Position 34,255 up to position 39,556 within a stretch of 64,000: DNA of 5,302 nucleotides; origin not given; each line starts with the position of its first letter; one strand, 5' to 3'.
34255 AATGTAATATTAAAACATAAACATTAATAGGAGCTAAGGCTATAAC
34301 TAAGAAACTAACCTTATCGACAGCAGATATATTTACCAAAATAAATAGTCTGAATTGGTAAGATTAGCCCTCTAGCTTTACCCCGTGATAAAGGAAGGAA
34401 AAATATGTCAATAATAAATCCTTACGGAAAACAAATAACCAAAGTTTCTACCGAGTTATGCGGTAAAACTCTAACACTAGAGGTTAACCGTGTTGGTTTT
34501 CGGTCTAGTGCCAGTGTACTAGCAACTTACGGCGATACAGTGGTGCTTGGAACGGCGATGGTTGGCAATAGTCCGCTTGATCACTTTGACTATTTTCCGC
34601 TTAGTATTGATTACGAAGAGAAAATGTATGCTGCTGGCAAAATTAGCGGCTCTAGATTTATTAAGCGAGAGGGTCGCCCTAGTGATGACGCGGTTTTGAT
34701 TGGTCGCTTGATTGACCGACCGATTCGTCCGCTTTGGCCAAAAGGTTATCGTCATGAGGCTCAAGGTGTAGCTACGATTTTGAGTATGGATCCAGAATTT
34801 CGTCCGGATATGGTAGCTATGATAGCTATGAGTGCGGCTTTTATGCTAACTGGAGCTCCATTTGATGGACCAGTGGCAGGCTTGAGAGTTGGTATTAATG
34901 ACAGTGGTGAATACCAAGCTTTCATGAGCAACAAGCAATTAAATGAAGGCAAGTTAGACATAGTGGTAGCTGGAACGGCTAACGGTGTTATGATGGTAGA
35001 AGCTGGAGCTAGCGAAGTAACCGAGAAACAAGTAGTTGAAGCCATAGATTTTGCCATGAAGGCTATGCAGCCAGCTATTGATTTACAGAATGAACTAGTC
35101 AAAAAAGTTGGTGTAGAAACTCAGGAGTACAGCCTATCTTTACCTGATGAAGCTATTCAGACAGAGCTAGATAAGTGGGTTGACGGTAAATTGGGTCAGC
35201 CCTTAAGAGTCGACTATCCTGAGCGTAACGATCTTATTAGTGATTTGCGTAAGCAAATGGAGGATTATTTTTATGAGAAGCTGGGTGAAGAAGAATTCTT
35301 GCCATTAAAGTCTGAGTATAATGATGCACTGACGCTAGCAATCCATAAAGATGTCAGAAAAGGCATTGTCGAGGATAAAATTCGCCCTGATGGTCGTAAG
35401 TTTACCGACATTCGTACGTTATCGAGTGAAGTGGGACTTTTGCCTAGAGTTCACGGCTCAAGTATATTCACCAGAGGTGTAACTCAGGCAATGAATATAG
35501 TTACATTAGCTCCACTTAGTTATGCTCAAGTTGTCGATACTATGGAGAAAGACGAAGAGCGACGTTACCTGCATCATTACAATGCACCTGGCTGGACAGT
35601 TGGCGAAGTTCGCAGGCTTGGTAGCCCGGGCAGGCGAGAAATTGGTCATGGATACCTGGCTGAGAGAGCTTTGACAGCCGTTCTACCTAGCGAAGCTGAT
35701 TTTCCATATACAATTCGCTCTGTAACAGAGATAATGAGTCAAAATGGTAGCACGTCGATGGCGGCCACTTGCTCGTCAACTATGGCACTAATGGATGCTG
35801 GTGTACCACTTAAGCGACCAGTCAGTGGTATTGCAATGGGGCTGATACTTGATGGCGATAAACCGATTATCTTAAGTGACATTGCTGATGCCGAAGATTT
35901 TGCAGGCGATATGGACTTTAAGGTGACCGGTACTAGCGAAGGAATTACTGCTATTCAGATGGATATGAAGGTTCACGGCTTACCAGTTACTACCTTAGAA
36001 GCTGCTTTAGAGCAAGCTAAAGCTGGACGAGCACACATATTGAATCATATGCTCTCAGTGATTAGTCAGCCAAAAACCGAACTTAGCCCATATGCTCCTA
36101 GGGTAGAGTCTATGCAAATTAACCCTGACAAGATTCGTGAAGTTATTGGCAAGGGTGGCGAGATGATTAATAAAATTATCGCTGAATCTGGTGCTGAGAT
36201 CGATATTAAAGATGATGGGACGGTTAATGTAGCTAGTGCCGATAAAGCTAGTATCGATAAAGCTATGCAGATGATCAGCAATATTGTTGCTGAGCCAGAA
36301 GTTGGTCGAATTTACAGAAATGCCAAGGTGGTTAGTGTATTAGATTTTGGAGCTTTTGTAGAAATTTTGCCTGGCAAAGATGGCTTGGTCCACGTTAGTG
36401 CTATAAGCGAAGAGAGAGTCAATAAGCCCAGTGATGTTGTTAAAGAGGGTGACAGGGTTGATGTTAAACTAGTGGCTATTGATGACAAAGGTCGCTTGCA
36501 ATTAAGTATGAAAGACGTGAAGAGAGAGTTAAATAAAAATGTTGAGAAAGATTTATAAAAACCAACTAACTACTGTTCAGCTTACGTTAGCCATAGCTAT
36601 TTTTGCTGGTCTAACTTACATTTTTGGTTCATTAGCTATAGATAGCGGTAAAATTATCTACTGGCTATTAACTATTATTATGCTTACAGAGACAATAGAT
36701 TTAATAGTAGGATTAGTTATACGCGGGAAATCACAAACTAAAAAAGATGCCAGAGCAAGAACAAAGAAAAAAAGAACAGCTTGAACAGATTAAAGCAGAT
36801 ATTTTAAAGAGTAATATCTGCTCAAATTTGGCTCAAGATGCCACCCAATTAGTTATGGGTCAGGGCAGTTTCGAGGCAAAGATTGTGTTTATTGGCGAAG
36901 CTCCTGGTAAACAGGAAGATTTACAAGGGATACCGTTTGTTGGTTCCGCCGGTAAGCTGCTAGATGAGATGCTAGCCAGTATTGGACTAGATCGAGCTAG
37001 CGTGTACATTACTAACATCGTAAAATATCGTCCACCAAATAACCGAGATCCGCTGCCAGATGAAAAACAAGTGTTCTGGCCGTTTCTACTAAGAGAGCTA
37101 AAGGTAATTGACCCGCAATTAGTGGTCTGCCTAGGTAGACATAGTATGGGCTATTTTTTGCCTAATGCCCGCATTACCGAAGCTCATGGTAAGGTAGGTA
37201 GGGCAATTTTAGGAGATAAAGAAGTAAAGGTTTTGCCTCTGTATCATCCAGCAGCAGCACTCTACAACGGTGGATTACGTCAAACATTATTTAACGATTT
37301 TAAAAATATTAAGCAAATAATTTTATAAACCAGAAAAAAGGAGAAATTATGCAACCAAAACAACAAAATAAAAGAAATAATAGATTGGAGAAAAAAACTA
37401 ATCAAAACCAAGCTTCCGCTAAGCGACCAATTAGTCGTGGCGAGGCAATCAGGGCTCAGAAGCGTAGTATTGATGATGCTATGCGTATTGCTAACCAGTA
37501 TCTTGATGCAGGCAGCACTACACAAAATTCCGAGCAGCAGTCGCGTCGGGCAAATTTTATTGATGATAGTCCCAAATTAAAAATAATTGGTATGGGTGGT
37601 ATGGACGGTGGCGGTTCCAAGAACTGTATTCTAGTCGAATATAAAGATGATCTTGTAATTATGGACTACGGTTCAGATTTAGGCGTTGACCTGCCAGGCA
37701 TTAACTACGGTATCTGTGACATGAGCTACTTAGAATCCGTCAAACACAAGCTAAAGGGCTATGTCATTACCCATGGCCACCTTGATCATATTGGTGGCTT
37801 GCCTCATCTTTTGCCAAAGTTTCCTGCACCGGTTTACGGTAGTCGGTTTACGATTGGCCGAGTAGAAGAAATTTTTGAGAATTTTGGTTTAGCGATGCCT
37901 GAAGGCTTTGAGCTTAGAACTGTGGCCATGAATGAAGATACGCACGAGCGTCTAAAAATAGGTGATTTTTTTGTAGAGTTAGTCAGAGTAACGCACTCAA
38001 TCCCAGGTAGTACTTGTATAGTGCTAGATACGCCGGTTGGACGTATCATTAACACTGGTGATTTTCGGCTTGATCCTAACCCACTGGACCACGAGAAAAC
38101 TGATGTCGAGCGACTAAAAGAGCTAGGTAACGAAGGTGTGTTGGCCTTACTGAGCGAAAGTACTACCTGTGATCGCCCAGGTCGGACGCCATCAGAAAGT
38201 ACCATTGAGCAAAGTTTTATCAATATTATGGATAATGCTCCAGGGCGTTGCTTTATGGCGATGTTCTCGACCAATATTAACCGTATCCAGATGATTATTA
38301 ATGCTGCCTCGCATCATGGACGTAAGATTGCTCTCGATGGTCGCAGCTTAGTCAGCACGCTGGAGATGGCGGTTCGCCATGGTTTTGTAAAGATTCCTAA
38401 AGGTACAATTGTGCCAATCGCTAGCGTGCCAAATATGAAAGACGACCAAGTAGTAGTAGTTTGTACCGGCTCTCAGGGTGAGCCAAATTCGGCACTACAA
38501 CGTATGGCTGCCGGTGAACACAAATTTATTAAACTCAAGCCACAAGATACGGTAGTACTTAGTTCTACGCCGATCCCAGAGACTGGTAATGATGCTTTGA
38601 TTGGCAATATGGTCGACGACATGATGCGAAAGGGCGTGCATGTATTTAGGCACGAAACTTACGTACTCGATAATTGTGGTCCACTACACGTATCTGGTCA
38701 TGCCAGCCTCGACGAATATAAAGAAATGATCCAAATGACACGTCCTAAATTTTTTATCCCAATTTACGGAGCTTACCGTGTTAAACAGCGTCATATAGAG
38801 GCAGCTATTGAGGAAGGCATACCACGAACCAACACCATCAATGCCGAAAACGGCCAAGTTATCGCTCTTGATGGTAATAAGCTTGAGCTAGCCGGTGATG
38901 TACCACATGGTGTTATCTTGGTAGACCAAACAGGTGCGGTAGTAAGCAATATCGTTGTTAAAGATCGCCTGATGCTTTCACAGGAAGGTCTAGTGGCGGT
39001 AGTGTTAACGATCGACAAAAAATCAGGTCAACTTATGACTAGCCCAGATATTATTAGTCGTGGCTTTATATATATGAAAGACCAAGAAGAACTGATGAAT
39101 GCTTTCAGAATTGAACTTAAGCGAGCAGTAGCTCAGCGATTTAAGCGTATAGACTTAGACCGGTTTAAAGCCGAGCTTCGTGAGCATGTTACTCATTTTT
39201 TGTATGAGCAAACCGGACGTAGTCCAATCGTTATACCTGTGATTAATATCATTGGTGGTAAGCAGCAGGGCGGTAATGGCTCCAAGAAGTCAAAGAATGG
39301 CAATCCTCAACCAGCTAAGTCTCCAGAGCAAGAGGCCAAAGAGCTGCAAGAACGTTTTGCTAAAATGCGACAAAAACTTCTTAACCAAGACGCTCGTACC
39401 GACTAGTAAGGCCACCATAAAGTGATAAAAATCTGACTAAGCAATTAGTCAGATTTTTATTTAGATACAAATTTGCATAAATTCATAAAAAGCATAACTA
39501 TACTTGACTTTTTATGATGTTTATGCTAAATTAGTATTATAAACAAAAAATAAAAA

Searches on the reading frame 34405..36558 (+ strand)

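Call 19: search_protein_families(library=pfam, proteins=[window:34405-36558:+], max_evalue=0.00001)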
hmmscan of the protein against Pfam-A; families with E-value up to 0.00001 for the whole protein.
window:34405-36558:+ (717 aa): 4 families
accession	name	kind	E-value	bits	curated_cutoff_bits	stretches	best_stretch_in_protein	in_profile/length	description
PF01138.27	RNase_PH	-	7.4e-41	140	25.5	2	336-468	2-130/130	3' exoribonuclease family, domain 1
PF03725.20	RNase_PH_C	-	4.7e-16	58.9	20.8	1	156-220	2-67/67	3' exoribonuclease family, domain 2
PF00575.29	S1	-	5.8e-16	59.1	22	1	631-703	2-74/74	S1 RNA binding domain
PF00013.35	KH_1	-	8.8e-12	45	21.5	1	568-625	2-65/66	KH domain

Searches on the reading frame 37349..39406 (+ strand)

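Call 19: search_protein_families(library=pfam, proteins=[window:37349-39406:+], max_evalue=0.00001)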
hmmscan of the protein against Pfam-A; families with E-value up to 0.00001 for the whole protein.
window:37349-39406:+ (685 aa): 4 families
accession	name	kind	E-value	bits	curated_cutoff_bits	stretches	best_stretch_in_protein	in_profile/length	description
PF22505.1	RNase_J_b_CASP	-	1.5e-41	141.5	27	1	299-424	2-125/126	Ribonuclease J, beta-CASP domain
PF17770.6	RNase_J_C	-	2e-25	90.1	23.8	1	536-633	1-100/102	Ribonuclease J C-terminal domain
PF00753.33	Lactamase_B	-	1.5e-12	48.3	22.7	1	87-244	2-155/196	Metallo-beta-lactamase superfamily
PF12706.13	Lactamase_B_2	-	4.9e-07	30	27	1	134-239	30-143/200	Beta-lactamase superfamily domain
